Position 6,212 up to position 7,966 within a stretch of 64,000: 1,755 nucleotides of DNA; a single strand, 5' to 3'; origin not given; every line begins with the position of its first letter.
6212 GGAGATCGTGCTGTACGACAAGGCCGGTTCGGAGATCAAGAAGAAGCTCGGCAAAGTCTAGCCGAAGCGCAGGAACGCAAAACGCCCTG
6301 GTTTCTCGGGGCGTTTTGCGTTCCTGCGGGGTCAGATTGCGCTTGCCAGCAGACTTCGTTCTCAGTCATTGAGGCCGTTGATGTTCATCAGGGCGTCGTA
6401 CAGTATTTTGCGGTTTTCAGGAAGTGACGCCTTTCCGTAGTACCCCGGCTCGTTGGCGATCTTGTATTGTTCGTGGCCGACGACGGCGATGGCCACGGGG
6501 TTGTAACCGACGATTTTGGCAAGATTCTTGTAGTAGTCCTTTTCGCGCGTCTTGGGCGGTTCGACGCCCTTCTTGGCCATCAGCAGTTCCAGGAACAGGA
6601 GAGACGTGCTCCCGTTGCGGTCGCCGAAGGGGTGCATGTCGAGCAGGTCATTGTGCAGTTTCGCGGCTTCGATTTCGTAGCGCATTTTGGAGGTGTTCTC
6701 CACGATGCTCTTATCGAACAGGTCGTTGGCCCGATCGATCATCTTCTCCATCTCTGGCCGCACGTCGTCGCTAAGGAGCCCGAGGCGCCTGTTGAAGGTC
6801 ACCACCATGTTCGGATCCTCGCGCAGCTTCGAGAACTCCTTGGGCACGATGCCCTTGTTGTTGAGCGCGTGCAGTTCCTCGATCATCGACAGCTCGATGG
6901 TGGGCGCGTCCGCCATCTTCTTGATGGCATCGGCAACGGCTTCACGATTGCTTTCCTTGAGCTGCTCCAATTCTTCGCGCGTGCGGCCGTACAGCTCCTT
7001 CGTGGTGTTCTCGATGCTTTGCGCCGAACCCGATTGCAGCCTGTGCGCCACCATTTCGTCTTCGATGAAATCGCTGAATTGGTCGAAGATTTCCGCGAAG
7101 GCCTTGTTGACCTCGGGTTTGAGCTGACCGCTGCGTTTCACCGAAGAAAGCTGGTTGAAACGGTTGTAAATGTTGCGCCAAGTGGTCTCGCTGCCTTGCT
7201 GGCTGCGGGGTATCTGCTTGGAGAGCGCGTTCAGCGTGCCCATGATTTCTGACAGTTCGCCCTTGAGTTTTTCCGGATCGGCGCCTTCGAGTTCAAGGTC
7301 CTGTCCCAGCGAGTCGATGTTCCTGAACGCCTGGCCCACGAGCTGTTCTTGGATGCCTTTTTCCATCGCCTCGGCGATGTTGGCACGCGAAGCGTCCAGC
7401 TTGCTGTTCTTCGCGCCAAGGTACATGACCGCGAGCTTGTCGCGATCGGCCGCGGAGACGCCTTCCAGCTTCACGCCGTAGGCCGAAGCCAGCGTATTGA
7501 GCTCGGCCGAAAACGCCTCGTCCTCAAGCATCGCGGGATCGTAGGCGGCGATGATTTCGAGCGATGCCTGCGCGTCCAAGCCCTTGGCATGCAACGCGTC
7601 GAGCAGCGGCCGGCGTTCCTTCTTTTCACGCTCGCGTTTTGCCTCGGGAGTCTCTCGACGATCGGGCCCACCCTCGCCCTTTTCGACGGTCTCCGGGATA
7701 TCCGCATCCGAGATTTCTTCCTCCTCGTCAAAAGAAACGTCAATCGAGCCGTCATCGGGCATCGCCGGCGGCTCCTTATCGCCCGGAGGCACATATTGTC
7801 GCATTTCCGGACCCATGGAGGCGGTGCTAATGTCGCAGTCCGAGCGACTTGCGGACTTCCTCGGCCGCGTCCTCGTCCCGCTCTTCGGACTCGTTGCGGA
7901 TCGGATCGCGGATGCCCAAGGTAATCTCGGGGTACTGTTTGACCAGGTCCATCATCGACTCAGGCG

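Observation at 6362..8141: Fic-fold protein with a degenerate catalytic motif, plus a co-oriented small upstream ORF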

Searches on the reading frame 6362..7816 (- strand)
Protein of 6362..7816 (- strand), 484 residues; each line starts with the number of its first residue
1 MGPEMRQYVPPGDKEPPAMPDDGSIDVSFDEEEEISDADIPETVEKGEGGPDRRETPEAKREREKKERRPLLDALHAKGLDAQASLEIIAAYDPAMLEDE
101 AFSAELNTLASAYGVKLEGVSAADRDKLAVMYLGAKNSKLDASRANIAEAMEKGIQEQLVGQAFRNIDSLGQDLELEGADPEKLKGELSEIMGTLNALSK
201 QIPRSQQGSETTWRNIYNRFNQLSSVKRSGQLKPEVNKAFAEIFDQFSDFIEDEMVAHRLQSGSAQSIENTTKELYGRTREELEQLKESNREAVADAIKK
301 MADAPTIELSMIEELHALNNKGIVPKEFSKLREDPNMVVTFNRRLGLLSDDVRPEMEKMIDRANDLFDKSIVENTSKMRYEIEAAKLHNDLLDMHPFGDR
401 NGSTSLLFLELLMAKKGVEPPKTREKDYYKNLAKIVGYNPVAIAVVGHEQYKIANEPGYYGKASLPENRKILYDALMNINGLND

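Call 3: search_protein_families(library=pfam, proteins=[window:6362-7816:-], max_evalue=1)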
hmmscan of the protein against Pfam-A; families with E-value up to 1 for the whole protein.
window:6362-7816:- (484 aa): 7 families
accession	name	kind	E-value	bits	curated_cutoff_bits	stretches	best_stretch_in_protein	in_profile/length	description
PF02661.23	Fic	-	3.5e-05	25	24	1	351-412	41-92/93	Fic/DOC family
PF03449.20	GreA_GreB_N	-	0.032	14.9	24.5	1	272-301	4-33/71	Transcription elongation factor, N-terminal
PF19269.4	Anticodon_2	-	0.042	14.7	23.6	1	239-307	29-99/141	Anticodon binding domain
PF15637.11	Tox-HNH-HHH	-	0.095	13.5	26.1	1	230-265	51-87/103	HNH/Endo VII superfamily nuclease toxin with a HHH motif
PF02668.22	TauD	-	0.12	12.6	27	0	227-271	200-246/267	Taurine catabolism dioxygenase TauD, TfdA family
PF00042.28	Globin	-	0.15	13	22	0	293-365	44-111/117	Globin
PF25155.1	NTF2_YvbJ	-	0.38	12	25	1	243-310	1-66/123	YvbJ NTF2-like domain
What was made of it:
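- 6362..7816 (-): Fic-like protein, 484 aa (full CDS including stop). Pfam Fic above cut-off (call 3).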

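Call 4: search_protein_families(library=ncbifam, proteins=[window:6362-7816:-], max_evalue=1)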
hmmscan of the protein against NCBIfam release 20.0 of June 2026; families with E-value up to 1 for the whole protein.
window:6362-7816:- (484 aa): 5 families
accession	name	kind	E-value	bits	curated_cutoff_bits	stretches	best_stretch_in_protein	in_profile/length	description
TIGR01550.1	DOC_P1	subfamily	0.0017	18.5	38.65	1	357-434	30-104/122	type II toxin-antitoxin system death-on-curing family toxin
NF041381.1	XopAC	subfamily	0.0052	15.5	450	1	219-423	216-421/451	XopAC/AvrAC family type III secretion system effector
TIGR02613.1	mob_myst_B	hypoth_equivalog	0.043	13.7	124.4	1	342-420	76-148/186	mobile mystery protein B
TIGR03321.1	alt_F1F0_F0_B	exception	0.083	12.7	224.7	1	263-363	79-175/246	alternate F1F0 ATPase, F0 subunit B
NF041499.3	MobP3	subfamily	0.11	12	150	0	231-308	194-275/315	MobP3 family relaxase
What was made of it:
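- On Doc kinase subfamily: TIGR01550 scores 18.5 bits against a cut-off of 38.65 (call 4).
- Closest known: Doc. Different: NCBIfam DOC_P1 scores 18.5 bits against a cut-off of 38.65 (call 4).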

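Call 5: search_solved_structures(query=window:6362-7816:-, max_evalue=10, show_alignments=3)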
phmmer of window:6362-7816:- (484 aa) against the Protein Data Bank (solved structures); distinct sequences matched with E-value up to 10: 15.
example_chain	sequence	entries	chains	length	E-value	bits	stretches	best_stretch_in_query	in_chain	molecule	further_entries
5jj6_A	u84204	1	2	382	0.0013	21.3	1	358-452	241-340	Adenosine monophosphate-protein transferase FICD homolog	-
5jj7_A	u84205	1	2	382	0.0013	21.3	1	358-452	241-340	Adenosine monophosphate-protein transferase FICD homolog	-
2vza_A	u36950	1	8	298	0.0097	18.5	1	349-414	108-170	CELL FILAMENTATION PROTEIN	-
5nh2_A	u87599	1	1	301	0.0099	18.4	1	349-414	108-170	Adenosine monophosphate-protein transferase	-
2jk8_A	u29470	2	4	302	0.0099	18.4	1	349-414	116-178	PUTATIVE CELL FILAMENTATION PROTEIN (BEPA PROTEIN) | CELL FILAMENTATION PROTEIN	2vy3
9yz5_A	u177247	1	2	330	0.012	18.2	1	380-430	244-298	Protein adenylyltransferase FICD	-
6zmd_B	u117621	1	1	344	0.012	18.2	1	380-431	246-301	Protein adenylyltransferase FICD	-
4u0s_A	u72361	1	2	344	0.013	18.1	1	380-430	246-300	Adenosine monophosphate-protein transferase FICD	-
6i7g_A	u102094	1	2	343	0.013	18.1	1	380-430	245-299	Adenosine monophosphate-protein transferase FICD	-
4u04_A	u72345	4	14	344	0.013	18.1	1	380-430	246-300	Adenosine monophosphate-protein transferase FICD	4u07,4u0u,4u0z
6i7j_A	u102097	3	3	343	0.013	18.1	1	380-430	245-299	Adenosine monophosphate-protein transferase FICD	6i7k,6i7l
6i7i_A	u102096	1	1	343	0.013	18.1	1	380-430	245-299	Adenosine monophosphate-protein transferase FICD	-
6i7h_A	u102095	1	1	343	0.013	18.1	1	380-430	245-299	Adenosine monophosphate-protein transferase FICD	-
7b7z_A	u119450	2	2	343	0.31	13.5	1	380-430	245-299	Protein adenylyltransferase FICD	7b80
3j8g_X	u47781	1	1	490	0.45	13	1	319-450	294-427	GTPase Der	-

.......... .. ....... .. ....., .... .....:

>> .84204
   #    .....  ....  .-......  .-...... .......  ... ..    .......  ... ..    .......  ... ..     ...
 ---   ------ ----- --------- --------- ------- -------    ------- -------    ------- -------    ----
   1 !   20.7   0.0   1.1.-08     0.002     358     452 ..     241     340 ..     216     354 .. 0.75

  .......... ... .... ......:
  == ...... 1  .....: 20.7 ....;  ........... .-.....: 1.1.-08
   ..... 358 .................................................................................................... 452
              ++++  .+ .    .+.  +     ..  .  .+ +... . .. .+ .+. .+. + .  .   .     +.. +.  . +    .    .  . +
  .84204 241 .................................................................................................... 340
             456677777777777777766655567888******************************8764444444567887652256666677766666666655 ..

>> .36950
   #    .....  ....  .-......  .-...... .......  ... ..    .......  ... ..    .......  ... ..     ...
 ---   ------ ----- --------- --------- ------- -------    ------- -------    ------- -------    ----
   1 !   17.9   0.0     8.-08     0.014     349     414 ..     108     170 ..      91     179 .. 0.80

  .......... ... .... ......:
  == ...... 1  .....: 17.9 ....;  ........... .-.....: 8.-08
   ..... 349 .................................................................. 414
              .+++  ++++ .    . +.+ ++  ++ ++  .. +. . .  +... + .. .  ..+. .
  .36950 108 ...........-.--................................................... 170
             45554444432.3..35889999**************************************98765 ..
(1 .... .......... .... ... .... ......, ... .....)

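Call 6: find_homologous_proteins(query=window:6362-7816:-, max_evalue=0.001)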
Query window:6362-7816:- (484 aa): 36 proteins with E <= 0.001 among 8000 candidates.
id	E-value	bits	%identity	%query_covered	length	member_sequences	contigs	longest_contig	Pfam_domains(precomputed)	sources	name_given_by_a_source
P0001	0.0e+0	1010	100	96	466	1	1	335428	-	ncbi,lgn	-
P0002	2.5e-257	872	81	100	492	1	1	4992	-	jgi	jgi:hypothetical protein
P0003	1.5e-200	685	66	100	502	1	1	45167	PF02661.24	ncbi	-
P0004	1.7e-162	560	60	85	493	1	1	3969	-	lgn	-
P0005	1.8e-161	557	57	93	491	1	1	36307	PF02661.24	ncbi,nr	ncbi:MAG TPA: hypothetical protein VL500_06895 [Candidatus Eisenbacteria bacterium]|nr:hypothetical 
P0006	5.5e-158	545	55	99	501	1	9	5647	PF02661.24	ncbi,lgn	-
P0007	9.7e-158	544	54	99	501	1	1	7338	-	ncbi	-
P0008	1.3e-154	534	54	98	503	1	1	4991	PF02661.24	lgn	-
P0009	4.3e-154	532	51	95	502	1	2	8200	-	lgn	-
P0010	3.0e-152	526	52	97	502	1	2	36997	-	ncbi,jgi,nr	ncbi:MAG TPA: hypothetical protein VL426_01885 [Candidatus Binatia bacterium]|jgi:hypothetical prote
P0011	2.0e-149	517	51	96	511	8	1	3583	-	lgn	-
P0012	3.4e-149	516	53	93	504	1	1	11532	-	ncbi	ncbi:MAG: hypothetical protein RL272_39 [Candidatus Parcubacteria bacterium]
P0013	7.0e-147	508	53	95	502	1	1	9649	-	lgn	-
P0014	1.9e-146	507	51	96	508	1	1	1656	PF02661.24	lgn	-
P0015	2.7e-113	398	57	64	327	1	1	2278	-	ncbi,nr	ncbi:MAG TPA: hypothetical protein VLC10_01940, partial [Patescibacteria group bacterium]|nr:hypothe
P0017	4.1e-99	351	43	88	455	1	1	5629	PF02661.24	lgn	-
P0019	1.1e-93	333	42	91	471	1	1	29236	PF02661.24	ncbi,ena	-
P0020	9.2e-87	310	39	87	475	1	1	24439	PF02661.24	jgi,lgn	jgi:hypothetical protein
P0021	1.8e-83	300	38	86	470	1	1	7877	PF02661.24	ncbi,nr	ncbi:Fic family protein [Candidatus Uhrbacteria bacterium]|nr:Fic family protein [Candidatus Uhrbact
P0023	6.2e-76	275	43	69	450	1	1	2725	PF02661.24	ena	-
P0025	1.1e-72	264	44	65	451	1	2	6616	PF02661.24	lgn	-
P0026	3.4e-71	259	43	61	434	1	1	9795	PF02661.24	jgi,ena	-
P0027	7.5e-70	255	41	68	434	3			PF02661.24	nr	nr:hypothetical protein [Phycisphaerae bacterium]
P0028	4.1e-69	252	43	62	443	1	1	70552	PF02661.24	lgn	-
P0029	2.5e-67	246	45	58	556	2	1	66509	PF02661.24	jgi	-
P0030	6.4e-62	228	34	89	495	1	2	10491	PF02661.24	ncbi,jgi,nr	ncbi:MAG TPA: Fic family protein [Candidatus Binatia bacterium]|jgi:hypothetical protein|nr:Fic fami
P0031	1.4e-60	224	42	58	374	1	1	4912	PF02661.24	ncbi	-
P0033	1.3e-59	221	44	60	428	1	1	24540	PF02661.24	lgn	-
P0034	8.5e-58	215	42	62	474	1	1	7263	PF02661.24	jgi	-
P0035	1.3e-56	211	47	51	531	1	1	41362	-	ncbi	-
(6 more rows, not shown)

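Call 11: search_solved_structures(query=A1, max_evalue=1, show_alignments=4)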
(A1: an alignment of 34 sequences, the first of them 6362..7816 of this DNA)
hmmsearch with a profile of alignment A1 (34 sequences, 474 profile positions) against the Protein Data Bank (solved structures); distinct sequences matched with E-value up to 1: 36.
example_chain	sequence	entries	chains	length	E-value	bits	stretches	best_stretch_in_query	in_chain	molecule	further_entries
9yz5_A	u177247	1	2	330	3.6e-09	39.6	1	302-411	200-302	Protein adenylyltransferase FICD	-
6i7i_A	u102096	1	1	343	3.8e-09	39.5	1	302-411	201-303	Adenosine monophosphate-protein transferase FICD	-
6i7g_A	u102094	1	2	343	3.8e-09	39.5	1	302-411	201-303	Adenosine monophosphate-protein transferase FICD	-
4u0s_A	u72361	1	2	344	3.9e-09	39.5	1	302-411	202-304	Adenosine monophosphate-protein transferase FICD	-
4u04_A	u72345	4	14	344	3.9e-09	39.5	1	302-411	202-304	Adenosine monophosphate-protein transferase FICD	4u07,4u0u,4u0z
6i7h_A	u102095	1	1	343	3.9e-09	39.5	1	302-411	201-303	Adenosine monophosphate-protein transferase FICD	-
6i7j_A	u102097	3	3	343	4.8e-09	39.2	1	301-411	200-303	Adenosine monophosphate-protein transferase FICD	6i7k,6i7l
6zmd_B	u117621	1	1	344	6.3e-09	38.8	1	302-410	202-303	Protein adenylyltransferase FICD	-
5jj6_A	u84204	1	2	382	1.7e-07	34.1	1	280-410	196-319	Adenosine monophosphate-protein transferase FICD homolog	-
5jj7_A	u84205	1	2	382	1.7e-07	34.1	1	280-410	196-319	Adenosine monophosphate-protein transferase FICD homolog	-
7b7z_A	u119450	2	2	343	5.4e-07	32.4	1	301-411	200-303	Protein adenylyltransferase FICD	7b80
2vza_A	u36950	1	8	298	0.00023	23.8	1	330-394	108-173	CELL FILAMENTATION PROTEIN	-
2jk8_A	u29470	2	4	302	0.00023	23.8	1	330-394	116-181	PUTATIVE CELL FILAMENTATION PROTEIN (BEPA PROTEIN) | CELL FILAMENTATION PROTEIN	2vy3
5nh2_A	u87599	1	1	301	0.00023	23.7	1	330-394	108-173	Adenosine monophosphate-protein transferase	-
4lu4_A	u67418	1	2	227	0.00029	23.5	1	334-397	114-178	Putative cell filamentation protein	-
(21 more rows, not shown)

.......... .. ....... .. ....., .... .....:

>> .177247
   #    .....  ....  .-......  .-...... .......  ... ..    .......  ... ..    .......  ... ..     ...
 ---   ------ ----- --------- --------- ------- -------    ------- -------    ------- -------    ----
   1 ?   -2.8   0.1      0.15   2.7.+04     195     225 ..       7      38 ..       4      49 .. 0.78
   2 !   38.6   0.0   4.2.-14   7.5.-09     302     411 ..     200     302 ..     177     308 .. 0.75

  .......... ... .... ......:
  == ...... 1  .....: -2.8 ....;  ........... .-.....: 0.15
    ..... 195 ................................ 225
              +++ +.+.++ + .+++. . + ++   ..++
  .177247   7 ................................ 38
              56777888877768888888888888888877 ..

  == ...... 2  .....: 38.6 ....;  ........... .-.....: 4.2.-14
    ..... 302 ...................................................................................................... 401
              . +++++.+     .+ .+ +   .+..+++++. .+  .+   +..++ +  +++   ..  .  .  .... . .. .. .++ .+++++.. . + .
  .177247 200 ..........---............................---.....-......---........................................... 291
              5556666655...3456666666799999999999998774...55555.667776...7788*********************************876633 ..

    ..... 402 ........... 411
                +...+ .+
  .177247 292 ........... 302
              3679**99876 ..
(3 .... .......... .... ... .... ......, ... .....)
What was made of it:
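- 6365..7030 (-): Residues 263-484: Fic fold (class II-like N-terminal helix, alpha1, alpha2, flap, alpha3, alpha4, catalytic loop, alpha5 to the C-terminus). The PDB profile hit to FICD covers the flap through alpha6 (call 11).
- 6779..6826 (-): Flap beta-hairpin, residues 331-346 (invariant R332; near-invariant R344 and G346). Aligned to the FICD flap region (call 11).
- Family profile against FICD, E 3.6e-9, aligned through the flap and motif (call 11).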

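Call 14: find_encoding_contigs(protein=P0003, flank=5000, max_places=2)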
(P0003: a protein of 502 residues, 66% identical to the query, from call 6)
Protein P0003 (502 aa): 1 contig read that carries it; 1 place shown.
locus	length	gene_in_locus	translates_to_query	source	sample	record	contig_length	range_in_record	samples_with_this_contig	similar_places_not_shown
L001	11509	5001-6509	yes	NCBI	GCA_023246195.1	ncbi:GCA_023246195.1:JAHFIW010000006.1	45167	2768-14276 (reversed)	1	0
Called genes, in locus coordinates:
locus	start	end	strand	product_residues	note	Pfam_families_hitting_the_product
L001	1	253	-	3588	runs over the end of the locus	PF18895:T4SS_pilin, PF13205:Big_5 (faint), PF01833:TIG (weak)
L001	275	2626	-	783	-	PF18895:T4SS_pilin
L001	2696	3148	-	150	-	PF09424:YqeY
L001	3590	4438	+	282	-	PF00149:Metallophos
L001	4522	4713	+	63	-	-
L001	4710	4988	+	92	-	-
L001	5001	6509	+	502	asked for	PF02661:Fic (faint)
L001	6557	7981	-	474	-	PF13393:tRNA-synt_His, PF00587:tRNA-synt_2b, PF03129:HGTP_anticodon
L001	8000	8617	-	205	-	PF10502:Peptidase_S26, PF00717:Peptidase_S24 (faint)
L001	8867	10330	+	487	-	PF03816:LytR_cpsA_psr, PF13399:LytR_C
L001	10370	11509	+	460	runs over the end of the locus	PF00009:GTP_EFTU, PF01926:MMR_HSR1, PF02421:FeoB_N, PF04548:AIG1, PF00009:GTP_EFTU, PF01926:MMR_HSR1, PF02421:FeoB_N (weak), PF14714:KH_dom-like, +11 more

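Call 15: find_encoding_contigs(protein=P0005, flank=5000, max_places=2)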
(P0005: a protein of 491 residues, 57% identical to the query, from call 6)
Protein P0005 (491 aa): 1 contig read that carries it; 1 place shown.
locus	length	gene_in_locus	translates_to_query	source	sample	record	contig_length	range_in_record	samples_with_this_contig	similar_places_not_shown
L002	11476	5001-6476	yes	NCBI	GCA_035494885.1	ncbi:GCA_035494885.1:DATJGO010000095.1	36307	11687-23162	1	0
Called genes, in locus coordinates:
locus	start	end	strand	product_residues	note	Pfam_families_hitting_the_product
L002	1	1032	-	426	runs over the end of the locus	-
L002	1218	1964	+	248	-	PF01145:Band_7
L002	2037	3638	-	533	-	PF03924:CHASE, PF00512:HisKA (weak), PF02518:HATPase_c, PF13581:HATPase_c_2 (weak)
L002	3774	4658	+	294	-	PF00149:Metallophos, PF12850:Metallophos_2 (faint)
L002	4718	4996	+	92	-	-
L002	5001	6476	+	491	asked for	PF02661:Fic (faint)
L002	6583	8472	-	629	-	PF01839:FG-GAP (faint), PF13517:FG-GAP_3, PF07593:UnbV_ASPIC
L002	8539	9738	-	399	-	PF02683:DsbD_TM, PF13386:DsbD_2, PF00085:Thioredoxin, PF13098:Thioredoxin_2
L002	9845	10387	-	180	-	PF00300:His_Phos_1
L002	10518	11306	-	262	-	PF01978:TrmB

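Call 16: find_encoding_contigs(protein=P0010, flank=5000, max_places=2)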
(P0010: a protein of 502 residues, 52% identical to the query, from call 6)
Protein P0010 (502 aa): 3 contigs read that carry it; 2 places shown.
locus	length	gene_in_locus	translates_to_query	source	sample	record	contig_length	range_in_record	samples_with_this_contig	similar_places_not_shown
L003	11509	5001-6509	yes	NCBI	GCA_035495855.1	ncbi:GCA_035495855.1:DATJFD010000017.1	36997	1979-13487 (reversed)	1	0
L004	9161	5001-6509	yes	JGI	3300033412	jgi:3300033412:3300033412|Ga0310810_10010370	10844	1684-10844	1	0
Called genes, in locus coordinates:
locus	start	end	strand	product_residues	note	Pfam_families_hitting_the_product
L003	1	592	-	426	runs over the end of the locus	-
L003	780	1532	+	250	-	PF01145:Band_7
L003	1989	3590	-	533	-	PF03924:CHASE, PF00512:HisKA (weak), PF02518:HATPase_c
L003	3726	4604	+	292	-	PF00149:Metallophos, PF12850:Metallophos_2 (faint)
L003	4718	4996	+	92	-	-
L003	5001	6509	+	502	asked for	-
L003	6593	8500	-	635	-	PF01839:FG-GAP (faint), PF13517:FG-GAP_3, PF07593:UnbV_ASPIC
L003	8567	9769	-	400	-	PF02683:DsbD_TM, PF13386:DsbD_2, PF13098:Thioredoxin_2, PF13899:Thioredoxin_7 (weak), PF00085:Thioredoxin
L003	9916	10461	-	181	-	PF00300:His_Phos_1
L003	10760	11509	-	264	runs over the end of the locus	PF01978:TrmB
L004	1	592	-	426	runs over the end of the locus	-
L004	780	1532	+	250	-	PF01145:Band_7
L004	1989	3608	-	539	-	PF03924:CHASE, PF00512:HisKA (weak), PF02518:HATPase_c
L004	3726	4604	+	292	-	PF00149:Metallophos, PF12850:Metallophos_2 (faint)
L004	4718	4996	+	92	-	-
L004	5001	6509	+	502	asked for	-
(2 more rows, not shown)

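Call 17: find_encoding_contigs(protein=P0019, flank=5000, max_places=2)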
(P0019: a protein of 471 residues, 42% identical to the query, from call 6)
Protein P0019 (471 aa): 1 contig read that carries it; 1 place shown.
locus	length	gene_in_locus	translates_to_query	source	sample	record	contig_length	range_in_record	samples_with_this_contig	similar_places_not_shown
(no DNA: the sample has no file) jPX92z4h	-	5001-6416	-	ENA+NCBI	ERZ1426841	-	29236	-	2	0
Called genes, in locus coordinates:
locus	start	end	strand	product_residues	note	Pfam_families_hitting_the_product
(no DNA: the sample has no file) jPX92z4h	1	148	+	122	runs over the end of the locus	-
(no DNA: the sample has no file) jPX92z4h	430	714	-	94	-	-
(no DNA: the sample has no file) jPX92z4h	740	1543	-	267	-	PF01145:Band_7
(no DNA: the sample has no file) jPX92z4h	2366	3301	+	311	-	PF02899:Phage_int_SAM_1, PF13102:Phage_int_SAM_5 (faint), PF13495:Phage_int_SAM_4 (weak), PF00589:Phage_integrase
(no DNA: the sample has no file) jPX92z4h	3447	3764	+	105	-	-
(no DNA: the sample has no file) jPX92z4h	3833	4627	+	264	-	PF00149:Metallophos (weak)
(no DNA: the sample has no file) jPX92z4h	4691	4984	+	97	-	-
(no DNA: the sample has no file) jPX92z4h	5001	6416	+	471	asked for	PF02661:Fic (weak)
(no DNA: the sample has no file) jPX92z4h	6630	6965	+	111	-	-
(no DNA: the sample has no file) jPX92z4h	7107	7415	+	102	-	PF02583:Trns_repr_metal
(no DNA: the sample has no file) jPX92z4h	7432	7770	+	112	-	PF00085:Thioredoxin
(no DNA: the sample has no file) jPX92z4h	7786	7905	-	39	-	-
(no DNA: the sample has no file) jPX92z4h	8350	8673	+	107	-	-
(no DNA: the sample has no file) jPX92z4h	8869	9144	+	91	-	PF04221:RelB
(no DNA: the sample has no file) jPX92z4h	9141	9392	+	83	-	PF05016:ParE_toxin (weak), PF15738:YafQ_toxin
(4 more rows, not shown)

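Call 18: find_encoding_contigs(protein=P0028, flank=5000, max_places=1)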
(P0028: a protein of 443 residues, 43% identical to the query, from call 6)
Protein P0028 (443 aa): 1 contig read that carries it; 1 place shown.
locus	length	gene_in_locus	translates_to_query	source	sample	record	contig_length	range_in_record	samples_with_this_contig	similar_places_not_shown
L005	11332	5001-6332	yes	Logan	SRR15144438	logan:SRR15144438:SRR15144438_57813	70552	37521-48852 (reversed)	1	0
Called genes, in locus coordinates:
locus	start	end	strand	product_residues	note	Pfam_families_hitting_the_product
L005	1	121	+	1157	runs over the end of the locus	PF02811:PHP, PF07733:DNA_pol3_alpha, PF17657:DNA_pol3_finger, PF14579:HHH_6, PF01336:tRNA_anti-codon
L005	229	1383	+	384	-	-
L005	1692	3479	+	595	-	PF07973:tRNA_SAD, PF00587:tRNA-synt_2b, PF03129:HGTP_anticodon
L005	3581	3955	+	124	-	-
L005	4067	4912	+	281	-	PF00149:Metallophos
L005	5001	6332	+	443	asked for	PF02661:Fic (weak)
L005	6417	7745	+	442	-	PF00919:UPF0004, PF04055:Radical_SAM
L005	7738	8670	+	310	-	PF01715:IPPT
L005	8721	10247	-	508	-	PF02934:GatB_N, PF02637:GatB_Yqey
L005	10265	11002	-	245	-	PF25231:DUF7847 (weak), PF06790:UPF0259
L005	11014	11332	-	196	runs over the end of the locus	PF02223:Thymidylate_kin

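Call 19: find_encoding_contigs(protein=P0029, flank=5000, max_places=1)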
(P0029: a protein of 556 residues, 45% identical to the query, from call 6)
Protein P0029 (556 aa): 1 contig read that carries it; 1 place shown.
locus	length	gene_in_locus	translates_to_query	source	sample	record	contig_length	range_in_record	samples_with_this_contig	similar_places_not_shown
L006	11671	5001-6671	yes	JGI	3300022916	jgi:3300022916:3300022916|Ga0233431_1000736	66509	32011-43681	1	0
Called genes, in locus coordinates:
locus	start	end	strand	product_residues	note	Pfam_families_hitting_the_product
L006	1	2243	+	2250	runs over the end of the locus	PF10342:Kre9_KNH (faint), PF13229:Beta_helix, PF13205:Big_5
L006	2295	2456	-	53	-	-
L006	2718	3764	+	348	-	PF00438:S-AdoMet_synt_N, PF02772:S-AdoMet_synt_M, PF02773:S-AdoMet_synt_C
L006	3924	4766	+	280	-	PF00149:Metallophos, PF12850:Metallophos_2 (faint)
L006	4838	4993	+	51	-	-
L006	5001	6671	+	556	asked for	PF02661:Fic (faint)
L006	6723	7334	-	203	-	-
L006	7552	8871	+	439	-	-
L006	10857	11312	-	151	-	-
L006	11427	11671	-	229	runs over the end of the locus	PF01746:tRNA_m1G_MT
